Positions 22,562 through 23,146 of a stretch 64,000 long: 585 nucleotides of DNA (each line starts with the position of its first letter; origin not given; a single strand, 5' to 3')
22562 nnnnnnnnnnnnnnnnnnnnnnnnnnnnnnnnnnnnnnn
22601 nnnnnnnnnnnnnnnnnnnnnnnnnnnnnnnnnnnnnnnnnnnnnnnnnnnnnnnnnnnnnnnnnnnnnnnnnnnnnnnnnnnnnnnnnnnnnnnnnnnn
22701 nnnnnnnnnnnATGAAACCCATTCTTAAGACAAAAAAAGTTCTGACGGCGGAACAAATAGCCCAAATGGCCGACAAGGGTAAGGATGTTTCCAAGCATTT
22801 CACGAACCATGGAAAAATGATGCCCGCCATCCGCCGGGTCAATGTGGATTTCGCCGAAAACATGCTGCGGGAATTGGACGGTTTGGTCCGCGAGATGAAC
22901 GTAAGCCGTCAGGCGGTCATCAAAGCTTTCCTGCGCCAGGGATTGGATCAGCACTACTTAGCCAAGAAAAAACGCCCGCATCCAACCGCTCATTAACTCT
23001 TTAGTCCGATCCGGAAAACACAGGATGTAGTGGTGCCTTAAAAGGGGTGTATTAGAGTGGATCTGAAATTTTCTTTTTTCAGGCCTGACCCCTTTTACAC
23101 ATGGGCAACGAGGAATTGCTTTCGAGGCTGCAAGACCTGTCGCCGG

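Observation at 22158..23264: BrnT/BrnA toxin-antitoxin module bracketed by a 165-bp direct duplication of the neighbouring gene's 3' end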

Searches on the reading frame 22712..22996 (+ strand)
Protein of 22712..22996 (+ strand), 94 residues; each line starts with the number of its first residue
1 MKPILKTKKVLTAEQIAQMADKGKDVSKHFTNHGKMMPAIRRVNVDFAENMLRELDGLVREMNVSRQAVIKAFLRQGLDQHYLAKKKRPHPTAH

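Call 8: search_protein_families(library=pfam, proteins=[window:22712-22996:+], max_evalue=0.01)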
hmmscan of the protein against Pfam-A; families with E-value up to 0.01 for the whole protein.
window:22712-22996:+ (94 aa): 1 family
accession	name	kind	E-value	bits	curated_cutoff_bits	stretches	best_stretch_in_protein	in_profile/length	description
PF01402.27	RHH_1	-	5.6e-05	23.4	20.5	1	49-80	8-39/39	Ribbon-helix-helix protein, copG family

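Call 35: search_protein_families(library=padloc, proteins=[window:22712-22996:+], max_evalue=0.001)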
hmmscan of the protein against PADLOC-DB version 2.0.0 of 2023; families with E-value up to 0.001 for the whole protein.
window:22712-22996:+ (94 aa): 0 families

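Call 72: search_protein_families(library=ncbifam, proteins=[window:22712-22996:+], max_evalue=0.01)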
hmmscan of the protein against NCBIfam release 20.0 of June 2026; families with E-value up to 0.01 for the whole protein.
window:22712-22996:+ (94 aa): 1 family
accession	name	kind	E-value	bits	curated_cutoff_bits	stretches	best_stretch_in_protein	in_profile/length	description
NF047399.1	BrnA_antitoxin_add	equivalog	2e-12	47.1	60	1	12-77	2-69/70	type II toxin-antitoxin system BrnA family antitoxin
